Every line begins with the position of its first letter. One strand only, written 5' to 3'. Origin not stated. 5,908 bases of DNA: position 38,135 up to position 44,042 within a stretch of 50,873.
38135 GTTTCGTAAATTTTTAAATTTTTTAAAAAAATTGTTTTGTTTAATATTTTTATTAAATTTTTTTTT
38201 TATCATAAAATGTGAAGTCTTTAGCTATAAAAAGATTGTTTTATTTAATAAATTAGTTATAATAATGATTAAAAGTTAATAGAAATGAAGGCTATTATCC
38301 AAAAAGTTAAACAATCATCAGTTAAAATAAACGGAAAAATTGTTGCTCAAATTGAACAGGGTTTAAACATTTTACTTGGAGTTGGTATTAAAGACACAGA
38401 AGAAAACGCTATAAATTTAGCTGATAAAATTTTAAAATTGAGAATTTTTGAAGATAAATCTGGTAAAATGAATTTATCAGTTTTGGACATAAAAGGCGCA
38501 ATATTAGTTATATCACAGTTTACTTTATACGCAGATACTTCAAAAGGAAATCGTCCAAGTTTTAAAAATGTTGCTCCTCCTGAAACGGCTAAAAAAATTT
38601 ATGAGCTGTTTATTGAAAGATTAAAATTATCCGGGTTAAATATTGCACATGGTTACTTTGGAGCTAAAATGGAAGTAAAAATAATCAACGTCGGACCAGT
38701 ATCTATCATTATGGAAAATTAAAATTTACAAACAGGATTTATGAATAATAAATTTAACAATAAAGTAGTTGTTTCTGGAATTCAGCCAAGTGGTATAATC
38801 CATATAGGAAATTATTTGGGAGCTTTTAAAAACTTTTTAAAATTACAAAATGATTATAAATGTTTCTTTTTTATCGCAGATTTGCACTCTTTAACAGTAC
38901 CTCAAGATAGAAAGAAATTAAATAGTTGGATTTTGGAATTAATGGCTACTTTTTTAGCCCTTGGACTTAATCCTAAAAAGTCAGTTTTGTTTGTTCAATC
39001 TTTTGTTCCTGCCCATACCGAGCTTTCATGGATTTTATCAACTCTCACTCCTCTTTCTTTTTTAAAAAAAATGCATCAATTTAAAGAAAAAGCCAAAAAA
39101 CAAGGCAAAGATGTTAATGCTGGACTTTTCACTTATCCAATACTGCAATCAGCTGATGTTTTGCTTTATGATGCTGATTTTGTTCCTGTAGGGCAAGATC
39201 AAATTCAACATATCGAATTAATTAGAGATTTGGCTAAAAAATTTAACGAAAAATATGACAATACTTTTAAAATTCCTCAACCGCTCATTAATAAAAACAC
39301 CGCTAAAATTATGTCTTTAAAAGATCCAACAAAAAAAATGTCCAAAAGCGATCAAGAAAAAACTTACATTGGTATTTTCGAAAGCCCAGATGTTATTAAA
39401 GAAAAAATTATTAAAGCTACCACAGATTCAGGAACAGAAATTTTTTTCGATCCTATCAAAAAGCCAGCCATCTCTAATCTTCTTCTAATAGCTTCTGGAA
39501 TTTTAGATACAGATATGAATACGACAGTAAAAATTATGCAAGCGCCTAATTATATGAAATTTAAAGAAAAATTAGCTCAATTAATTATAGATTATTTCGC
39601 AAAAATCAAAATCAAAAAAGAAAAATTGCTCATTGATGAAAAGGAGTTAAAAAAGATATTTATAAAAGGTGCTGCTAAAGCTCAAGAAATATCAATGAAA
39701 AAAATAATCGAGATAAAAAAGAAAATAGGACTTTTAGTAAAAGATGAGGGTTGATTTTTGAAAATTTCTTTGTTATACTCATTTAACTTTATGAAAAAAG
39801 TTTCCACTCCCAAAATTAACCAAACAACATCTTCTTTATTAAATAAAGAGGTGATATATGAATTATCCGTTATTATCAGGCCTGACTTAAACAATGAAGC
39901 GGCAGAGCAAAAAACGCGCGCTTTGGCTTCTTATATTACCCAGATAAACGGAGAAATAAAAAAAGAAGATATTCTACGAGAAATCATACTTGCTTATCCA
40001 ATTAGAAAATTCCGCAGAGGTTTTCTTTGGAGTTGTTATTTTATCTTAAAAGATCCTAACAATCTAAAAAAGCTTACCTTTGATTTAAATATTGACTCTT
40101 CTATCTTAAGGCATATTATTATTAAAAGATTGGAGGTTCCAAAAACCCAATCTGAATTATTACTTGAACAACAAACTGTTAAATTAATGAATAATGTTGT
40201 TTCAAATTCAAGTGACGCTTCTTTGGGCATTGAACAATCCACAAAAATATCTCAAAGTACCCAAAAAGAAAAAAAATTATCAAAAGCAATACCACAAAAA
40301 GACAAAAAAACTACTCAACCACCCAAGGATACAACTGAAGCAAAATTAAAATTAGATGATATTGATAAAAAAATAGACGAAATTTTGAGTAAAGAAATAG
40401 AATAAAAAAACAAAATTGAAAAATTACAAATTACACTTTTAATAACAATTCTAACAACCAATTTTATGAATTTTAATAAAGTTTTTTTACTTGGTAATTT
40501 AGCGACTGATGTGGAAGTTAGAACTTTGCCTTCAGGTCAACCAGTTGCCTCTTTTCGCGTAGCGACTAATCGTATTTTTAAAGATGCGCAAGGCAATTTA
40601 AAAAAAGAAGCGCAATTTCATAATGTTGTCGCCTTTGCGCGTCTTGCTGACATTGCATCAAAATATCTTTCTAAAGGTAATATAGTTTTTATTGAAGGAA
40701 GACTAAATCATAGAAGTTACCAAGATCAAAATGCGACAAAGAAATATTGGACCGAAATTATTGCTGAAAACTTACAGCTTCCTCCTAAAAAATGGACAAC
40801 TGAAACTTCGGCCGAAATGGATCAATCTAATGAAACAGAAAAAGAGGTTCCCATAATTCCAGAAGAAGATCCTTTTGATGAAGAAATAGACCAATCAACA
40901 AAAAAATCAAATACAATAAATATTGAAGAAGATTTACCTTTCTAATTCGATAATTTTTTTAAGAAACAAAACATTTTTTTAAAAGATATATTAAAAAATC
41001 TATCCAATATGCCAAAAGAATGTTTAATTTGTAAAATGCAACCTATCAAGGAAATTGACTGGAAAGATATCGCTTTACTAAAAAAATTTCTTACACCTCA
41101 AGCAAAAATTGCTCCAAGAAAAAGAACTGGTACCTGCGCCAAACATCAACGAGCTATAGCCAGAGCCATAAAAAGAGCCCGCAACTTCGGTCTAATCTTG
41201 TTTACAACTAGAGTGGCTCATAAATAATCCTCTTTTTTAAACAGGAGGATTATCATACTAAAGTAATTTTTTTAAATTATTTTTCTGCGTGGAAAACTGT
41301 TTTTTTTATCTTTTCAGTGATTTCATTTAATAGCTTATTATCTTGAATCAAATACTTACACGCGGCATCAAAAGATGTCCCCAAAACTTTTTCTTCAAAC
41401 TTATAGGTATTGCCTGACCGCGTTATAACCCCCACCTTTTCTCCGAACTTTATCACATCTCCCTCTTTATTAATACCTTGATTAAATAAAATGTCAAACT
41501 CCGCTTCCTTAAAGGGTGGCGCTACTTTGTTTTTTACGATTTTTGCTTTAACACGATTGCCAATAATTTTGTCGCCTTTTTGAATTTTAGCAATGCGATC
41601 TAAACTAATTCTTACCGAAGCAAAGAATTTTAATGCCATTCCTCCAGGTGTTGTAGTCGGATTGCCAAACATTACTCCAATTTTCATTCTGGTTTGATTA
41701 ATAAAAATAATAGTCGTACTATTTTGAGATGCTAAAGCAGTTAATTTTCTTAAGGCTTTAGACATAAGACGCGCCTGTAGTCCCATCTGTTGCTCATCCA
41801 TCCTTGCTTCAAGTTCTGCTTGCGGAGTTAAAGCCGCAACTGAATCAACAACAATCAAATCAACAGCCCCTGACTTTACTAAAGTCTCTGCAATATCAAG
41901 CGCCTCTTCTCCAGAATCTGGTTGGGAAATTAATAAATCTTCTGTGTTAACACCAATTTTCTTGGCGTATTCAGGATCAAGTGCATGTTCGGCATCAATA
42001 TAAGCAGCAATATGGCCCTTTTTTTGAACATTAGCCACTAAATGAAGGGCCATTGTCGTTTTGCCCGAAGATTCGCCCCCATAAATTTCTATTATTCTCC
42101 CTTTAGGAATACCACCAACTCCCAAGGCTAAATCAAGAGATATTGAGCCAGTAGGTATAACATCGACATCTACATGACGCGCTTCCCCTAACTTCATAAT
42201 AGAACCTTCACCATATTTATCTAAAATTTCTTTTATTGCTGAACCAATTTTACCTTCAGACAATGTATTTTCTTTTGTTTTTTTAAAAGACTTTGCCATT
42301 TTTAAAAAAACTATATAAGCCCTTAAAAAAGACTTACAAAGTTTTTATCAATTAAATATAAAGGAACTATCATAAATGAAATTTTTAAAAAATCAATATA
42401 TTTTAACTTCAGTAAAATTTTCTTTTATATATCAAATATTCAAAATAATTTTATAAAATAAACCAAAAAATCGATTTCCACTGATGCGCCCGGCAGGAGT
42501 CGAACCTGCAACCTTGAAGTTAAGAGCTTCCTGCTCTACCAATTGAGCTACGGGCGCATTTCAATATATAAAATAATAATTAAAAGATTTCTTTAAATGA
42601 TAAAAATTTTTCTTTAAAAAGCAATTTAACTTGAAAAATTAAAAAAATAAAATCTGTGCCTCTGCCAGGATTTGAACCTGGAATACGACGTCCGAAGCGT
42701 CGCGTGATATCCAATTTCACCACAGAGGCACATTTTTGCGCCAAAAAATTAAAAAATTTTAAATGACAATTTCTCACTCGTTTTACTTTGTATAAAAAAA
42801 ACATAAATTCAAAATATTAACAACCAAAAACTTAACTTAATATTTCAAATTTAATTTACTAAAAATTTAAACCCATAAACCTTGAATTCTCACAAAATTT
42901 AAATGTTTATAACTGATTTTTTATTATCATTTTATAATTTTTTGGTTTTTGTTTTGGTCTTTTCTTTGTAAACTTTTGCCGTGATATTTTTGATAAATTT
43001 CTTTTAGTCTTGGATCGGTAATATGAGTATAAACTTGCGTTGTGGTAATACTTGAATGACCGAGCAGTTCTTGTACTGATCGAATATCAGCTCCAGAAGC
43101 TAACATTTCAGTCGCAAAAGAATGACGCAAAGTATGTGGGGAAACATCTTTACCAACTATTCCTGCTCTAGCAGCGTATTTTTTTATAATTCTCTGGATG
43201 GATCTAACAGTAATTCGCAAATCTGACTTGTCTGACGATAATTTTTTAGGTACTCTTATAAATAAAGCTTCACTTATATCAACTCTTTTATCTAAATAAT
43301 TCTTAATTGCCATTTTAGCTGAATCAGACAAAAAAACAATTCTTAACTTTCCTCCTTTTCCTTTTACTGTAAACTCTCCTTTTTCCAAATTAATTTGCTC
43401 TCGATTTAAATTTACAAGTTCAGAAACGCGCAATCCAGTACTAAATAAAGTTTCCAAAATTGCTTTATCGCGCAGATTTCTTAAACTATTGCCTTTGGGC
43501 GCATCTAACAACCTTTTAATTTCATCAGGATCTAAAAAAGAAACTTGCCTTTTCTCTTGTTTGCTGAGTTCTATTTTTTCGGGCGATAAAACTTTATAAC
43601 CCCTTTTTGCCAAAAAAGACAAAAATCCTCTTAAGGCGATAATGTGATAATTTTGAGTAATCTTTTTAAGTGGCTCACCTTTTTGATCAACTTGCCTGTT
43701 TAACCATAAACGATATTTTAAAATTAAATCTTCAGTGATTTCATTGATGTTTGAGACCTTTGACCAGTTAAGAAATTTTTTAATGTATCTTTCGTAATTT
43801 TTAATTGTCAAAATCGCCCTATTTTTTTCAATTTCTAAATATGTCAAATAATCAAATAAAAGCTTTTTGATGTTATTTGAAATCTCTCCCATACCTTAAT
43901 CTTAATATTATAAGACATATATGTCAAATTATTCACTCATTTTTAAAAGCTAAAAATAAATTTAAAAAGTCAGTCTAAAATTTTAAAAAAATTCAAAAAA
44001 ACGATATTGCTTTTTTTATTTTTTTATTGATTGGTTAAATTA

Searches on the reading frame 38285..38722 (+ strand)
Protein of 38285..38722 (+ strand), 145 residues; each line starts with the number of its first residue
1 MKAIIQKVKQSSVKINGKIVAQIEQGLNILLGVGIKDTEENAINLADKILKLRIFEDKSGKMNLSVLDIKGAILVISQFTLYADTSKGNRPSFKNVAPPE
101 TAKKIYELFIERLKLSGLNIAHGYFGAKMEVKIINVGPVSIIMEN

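Call 9: search_protein_families(library=pfam, proteins=[window:38285-38722:+], max_evalue=0.001)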
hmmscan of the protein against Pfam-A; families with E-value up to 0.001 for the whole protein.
window:38285-38722:+ (145 aa): 1 family
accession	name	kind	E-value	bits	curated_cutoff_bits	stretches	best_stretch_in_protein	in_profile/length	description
PF02580.21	Tyr_Deacylase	-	1.2e-54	185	25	1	2-144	1-144/144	D-Tyr-tRNA(Tyr) deacylase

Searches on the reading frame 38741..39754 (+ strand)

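Call 9: search_protein_families(library=pfam, proteins=[window:38741-39754:+], max_evalue=0.001)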
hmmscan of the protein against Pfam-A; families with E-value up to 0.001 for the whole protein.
window:38741-39754:+ (337 aa): 1 family
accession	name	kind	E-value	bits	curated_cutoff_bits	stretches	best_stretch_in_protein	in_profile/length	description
PF00579.31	tRNA-synt_1b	-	3.1e-67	227.4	21.1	1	9-283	7-288/292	tRNA synthetases class I (W and Y)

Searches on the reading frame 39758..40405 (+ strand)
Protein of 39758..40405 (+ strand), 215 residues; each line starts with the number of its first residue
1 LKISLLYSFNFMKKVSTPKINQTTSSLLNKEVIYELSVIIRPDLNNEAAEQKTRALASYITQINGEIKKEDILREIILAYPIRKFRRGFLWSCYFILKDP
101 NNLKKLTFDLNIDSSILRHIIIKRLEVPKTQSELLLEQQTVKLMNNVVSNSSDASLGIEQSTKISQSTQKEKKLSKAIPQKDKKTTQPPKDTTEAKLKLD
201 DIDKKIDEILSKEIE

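Call 9: search_protein_families(library=pfam, proteins=[window:39758-40405:+], max_evalue=0.001)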
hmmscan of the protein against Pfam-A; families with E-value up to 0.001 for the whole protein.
window:39758-40405:+ (215 aa): 1 family
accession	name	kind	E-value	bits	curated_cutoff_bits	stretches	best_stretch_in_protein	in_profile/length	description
PF01250.22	Ribosomal_S6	-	9.8e-16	58.2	27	1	34-123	2-90/90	Ribosomal protein S6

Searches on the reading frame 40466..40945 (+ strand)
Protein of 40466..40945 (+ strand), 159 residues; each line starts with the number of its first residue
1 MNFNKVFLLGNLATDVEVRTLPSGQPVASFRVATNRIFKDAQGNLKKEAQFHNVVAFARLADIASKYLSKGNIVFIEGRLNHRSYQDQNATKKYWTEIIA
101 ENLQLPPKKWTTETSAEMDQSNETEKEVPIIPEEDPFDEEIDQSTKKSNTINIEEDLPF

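Call 9: search_protein_families(library=pfam, proteins=[window:40466-40945:+], max_evalue=0.001)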
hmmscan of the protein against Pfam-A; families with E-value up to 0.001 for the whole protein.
window:40466-40945:+ (159 aa): 1 family
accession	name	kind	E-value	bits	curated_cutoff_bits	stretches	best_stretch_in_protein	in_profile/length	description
PF00436.31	SSB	-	1.7e-33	115.2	26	1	3-105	1-103/104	Single-strand binding protein family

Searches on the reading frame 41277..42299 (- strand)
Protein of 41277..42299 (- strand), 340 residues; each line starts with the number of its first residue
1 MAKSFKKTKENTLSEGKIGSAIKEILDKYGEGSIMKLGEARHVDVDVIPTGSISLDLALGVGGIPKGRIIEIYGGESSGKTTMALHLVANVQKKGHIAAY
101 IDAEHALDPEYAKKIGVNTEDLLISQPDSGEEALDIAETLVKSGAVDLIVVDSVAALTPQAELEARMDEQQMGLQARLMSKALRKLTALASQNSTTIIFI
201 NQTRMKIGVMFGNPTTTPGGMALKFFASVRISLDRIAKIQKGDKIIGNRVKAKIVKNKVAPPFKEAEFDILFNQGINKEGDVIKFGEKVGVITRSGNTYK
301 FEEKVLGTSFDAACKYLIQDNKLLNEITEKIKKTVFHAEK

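Call 9: search_protein_families(library=pfam, proteins=[window:41277-42299:-], max_evalue=0.001)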
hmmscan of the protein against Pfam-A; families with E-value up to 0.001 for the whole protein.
window:41277-42299:- (340 aa): 8 families
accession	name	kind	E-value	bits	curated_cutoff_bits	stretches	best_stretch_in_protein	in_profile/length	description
PF00154.27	RecA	-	2.8e-126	420.8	27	1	18-277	3-262/262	recA bacterial DNA recombination protein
PF08423.17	Rad51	-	7.5e-11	42.2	22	1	47-244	7-216/244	Rad51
PF06745.19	ATPase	-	1e-07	32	26.6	1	49-121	2-76/231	KaiC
PF02283.22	CobU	-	3.4e-07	30.4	27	1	72-205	3-127/168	Cobinamide kinase / cobinamide phosphate guanyltransferase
PF21096.2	RecA_C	-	8e-07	29.5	27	1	280-334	1-55/57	RecA C-terminal domain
PF13481.12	AAA_25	-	1.5e-05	25.2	27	0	62-176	28-173/195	AAA domain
PF01637.24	ATPase_2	-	3.4e-05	24.2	33.2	1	68-155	21-79/225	ATPase domain predominantly from Archaea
PF13479.12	AAA_24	-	0.00049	20.4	27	1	70-200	5-127/195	AAA domain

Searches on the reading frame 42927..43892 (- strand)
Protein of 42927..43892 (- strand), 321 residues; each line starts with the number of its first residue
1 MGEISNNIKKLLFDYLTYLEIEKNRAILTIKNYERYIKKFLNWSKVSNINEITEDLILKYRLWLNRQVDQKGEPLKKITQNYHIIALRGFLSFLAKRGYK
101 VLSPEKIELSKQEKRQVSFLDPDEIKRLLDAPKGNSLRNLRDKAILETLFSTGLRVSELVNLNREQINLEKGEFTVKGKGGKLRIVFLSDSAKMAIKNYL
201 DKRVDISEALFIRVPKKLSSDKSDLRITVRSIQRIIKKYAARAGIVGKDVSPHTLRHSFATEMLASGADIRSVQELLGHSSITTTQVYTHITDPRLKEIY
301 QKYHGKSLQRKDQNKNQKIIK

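Call 10: search_protein_families(library=pfam, proteins=[window:42927-43892:-], max_evalue=0.1)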
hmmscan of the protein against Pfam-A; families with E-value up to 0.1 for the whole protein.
window:42927-43892:- (321 aa): 4 families
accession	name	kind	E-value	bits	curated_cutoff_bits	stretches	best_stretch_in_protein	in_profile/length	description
PF00589.27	Phage_integrase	-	5.8e-45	153.6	27.1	1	119-293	2-170/172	Phage integrase family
PF02899.23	Phage_int_SAM_1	-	7.3e-12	45.8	22.3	1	14-98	3-83/83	Phage integrase, N-terminal SAM-like domain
PF13102.12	Phage_int_SAM_5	-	3.2e-06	27.8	22.3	1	22-101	14-89/98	Phage integrase SAM-like domain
PF13495.12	Phage_int_SAM_4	-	1.9e-05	25.4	27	1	23-95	12-79/85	Phage integrase, N-terminal SAM-like domain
